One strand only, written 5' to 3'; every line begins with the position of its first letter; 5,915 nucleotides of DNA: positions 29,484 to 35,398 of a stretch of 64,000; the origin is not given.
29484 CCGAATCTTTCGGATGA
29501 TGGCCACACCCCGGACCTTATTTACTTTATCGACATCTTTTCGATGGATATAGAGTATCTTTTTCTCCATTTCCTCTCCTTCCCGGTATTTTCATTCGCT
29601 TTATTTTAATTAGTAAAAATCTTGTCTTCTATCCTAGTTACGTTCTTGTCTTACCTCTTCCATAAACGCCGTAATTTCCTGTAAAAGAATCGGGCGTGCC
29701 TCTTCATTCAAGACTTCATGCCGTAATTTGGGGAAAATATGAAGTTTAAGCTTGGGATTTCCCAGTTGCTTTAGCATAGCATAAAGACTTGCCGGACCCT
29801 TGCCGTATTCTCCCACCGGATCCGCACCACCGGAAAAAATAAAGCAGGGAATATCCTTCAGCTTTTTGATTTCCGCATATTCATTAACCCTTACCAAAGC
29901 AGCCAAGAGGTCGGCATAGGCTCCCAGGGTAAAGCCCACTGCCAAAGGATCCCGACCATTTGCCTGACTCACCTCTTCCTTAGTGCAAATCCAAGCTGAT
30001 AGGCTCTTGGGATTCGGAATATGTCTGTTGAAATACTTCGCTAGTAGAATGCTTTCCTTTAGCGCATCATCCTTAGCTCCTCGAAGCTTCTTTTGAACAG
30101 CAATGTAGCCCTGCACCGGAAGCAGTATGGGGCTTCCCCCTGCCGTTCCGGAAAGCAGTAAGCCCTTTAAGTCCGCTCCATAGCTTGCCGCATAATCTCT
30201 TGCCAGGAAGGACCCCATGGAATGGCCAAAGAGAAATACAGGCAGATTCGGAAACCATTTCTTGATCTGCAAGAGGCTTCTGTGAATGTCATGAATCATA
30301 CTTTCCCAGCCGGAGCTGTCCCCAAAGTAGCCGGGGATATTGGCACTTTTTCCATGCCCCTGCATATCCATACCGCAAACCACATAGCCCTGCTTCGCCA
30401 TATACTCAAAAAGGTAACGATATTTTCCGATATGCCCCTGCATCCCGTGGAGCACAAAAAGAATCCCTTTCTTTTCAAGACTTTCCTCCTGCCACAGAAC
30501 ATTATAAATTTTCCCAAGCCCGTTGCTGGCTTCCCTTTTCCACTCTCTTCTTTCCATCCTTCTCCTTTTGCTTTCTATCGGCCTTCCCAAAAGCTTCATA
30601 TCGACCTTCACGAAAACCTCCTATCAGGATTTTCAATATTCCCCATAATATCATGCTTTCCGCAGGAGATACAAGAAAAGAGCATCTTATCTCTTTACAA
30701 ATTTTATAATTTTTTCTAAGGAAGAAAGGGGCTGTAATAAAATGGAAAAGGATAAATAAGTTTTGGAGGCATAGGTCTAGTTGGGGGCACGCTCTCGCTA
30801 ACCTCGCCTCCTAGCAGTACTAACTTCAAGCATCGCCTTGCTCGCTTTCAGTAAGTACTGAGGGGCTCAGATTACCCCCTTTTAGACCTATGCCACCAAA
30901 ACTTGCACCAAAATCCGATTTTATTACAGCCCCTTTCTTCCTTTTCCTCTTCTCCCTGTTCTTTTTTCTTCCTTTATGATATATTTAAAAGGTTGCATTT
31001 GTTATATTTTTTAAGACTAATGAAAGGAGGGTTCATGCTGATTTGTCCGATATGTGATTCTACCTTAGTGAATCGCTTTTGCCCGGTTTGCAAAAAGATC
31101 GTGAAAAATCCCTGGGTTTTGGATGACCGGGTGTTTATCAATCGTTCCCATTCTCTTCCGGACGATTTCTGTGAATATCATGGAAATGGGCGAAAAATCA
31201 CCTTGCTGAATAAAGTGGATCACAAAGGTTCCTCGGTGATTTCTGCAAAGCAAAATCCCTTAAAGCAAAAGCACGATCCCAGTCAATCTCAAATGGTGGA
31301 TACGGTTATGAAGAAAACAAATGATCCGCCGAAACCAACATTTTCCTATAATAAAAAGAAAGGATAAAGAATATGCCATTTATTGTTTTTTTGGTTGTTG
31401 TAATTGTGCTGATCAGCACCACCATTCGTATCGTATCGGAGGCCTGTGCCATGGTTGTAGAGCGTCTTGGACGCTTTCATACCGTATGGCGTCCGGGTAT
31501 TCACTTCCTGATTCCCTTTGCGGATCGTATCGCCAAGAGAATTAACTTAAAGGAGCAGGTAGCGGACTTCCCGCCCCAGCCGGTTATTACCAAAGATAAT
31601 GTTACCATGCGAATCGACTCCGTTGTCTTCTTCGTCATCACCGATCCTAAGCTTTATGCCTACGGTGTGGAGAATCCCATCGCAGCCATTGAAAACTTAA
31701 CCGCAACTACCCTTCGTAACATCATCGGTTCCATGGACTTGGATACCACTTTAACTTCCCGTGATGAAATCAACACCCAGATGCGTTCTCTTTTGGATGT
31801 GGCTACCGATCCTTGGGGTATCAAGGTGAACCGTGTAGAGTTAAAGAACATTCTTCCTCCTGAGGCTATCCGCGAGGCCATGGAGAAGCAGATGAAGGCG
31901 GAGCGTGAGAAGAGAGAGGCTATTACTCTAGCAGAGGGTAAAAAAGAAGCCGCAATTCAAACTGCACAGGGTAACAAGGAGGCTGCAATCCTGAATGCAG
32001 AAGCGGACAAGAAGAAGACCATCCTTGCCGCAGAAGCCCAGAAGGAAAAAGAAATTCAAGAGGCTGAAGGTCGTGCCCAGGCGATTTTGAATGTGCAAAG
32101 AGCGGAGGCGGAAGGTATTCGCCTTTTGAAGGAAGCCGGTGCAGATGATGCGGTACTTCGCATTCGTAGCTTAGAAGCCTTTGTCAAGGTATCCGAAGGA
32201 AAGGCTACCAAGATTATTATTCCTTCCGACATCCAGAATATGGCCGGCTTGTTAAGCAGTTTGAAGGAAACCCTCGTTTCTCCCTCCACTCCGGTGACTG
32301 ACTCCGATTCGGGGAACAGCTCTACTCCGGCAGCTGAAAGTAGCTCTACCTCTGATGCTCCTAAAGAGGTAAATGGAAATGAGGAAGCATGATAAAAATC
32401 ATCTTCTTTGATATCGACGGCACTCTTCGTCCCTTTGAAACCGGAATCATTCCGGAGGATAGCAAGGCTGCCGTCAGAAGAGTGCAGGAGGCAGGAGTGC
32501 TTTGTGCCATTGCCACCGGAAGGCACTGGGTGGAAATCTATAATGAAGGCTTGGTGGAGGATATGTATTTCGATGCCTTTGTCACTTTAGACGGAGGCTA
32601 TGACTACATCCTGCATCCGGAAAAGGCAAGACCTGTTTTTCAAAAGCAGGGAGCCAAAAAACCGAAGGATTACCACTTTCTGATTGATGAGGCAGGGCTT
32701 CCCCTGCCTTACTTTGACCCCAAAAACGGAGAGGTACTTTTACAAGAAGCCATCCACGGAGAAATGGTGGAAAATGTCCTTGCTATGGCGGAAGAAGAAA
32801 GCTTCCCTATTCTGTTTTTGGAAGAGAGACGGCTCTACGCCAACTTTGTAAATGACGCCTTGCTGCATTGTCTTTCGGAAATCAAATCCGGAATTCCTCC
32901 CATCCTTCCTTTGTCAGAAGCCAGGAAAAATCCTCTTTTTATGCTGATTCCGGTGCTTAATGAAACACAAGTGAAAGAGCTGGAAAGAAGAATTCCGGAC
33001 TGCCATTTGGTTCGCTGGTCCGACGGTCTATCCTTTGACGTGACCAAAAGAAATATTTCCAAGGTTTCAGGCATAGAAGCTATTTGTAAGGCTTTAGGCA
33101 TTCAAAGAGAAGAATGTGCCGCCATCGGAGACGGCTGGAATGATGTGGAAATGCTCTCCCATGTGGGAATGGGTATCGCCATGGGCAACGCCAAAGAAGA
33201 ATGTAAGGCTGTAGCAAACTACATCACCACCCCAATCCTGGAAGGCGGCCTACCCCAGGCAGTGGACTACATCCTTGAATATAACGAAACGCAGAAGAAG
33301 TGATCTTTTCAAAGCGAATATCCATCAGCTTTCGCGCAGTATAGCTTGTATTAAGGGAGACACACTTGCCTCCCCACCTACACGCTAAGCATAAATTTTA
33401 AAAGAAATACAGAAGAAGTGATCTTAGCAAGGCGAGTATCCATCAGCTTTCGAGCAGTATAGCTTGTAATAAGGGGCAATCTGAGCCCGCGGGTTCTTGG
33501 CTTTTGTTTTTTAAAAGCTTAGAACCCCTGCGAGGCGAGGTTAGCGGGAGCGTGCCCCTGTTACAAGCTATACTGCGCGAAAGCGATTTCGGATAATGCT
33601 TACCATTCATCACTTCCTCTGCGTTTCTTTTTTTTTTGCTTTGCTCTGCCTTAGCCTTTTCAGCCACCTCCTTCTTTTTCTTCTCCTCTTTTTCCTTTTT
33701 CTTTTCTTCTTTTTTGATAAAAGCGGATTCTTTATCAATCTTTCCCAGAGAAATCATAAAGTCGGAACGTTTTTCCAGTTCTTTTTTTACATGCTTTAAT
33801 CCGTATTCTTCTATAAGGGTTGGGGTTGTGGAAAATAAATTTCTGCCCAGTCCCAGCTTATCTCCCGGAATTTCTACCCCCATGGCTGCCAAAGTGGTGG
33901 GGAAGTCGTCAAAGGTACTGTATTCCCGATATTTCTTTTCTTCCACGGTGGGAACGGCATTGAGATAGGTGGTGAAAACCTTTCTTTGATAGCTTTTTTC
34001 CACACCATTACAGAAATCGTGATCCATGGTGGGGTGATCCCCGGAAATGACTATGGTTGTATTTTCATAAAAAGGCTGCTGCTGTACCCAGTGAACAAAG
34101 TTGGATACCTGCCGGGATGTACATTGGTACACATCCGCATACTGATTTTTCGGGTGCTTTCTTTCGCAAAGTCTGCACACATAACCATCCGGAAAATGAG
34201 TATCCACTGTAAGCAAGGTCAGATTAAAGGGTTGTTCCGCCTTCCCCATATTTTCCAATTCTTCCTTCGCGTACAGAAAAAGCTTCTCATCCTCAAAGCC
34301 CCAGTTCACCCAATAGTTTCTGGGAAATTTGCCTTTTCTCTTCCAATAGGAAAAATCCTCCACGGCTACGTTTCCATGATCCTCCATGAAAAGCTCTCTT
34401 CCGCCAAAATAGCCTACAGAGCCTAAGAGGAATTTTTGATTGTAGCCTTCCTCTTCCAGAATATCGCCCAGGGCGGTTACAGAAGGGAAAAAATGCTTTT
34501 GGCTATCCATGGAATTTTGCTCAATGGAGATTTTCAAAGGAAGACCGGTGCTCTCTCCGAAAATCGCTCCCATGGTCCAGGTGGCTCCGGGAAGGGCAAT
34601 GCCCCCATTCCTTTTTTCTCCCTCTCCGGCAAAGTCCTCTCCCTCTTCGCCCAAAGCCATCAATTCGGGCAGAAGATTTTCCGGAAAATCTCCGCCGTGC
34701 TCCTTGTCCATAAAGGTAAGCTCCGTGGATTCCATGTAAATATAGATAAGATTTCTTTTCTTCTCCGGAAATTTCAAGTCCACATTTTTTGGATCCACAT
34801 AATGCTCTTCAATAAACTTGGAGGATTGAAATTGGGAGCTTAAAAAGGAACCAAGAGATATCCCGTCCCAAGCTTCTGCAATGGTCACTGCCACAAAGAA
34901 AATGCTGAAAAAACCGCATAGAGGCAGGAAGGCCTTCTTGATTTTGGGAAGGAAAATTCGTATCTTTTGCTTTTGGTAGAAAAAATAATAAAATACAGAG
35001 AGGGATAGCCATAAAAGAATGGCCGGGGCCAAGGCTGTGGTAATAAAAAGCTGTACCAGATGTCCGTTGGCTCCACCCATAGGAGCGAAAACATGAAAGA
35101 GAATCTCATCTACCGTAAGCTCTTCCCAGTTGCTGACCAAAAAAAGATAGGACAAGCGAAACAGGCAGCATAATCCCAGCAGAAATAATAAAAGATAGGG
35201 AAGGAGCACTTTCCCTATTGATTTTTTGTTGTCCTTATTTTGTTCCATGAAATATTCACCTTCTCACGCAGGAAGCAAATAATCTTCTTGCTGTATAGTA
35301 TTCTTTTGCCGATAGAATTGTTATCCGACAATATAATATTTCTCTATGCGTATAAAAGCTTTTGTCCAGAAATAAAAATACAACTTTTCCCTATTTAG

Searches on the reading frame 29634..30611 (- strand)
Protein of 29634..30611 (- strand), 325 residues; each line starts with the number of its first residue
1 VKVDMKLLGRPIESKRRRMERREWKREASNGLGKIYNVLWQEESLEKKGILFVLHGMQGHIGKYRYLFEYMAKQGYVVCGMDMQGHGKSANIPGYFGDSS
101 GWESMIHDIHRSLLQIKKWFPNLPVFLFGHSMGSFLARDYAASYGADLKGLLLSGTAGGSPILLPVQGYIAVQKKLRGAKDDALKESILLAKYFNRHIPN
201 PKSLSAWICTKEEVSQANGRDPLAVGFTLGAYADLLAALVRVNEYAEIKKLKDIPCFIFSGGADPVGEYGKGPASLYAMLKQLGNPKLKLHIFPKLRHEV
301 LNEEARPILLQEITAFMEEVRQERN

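Call 50: search_protein_families(library=pfam, proteins=[window:29634-30611:-])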
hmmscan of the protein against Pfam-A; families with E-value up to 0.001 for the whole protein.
window:29634-30611:- (325 aa): 4 families
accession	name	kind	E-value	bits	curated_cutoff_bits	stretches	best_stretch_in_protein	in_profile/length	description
PF12146.15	Hydrolase_4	-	1.2e-43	149.6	27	1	46-304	2-238/239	Serine aminopeptidase, S33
PF00561.26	Abhydrolase_1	-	3.3e-13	50.3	25.8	1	51-266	3-212/245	alpha/beta hydrolase fold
PF12697.13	Abhydrolase_6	-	2.1e-08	35.5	26.3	1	53-304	3-209/217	Alpha/beta hydrolase family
PF00326.27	Peptidase_S9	-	7.2e-06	26.1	22.6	1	243-320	133-209/213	Prolyl oligopeptidase family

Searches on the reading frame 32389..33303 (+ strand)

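Call 50: search_protein_families(library=pfam, proteins=[window:32389-33303:+])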
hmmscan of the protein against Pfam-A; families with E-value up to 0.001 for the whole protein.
window:32389-33303:+ (304 aa): 4 families
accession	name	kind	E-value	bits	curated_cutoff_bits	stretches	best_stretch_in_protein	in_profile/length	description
PF08282.18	Hydrolase_3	-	2.6e-40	139.2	20.9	2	106-289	66-252/255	haloacid dehalogenase-like hydrolase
PF00702.32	Hydrolase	-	3.3e-11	44.4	26.4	1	2-260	1-191/191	haloacid dehalogenase-like hydrolase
PF05116.19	S6PP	-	1.4e-06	28.6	20.3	1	196-271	138-212/247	Sucrose-6F-phosphate phosphohydrolase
PF12710.13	HAD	-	0.00021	22.2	27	0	230-256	160-188/189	haloacid dehalogenase-like hydrolase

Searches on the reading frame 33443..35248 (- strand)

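Call 50: search_protein_families(library=pfam, proteins=[window:33443-35248:-])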
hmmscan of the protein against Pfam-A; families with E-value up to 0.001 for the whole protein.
window:33443-35248:- (601 aa): 1 family
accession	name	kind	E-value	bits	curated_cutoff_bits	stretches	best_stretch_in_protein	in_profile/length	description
PF00884.28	Sulfatase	-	3.3e-12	46.8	25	1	255-457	78-300/301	Sulfatase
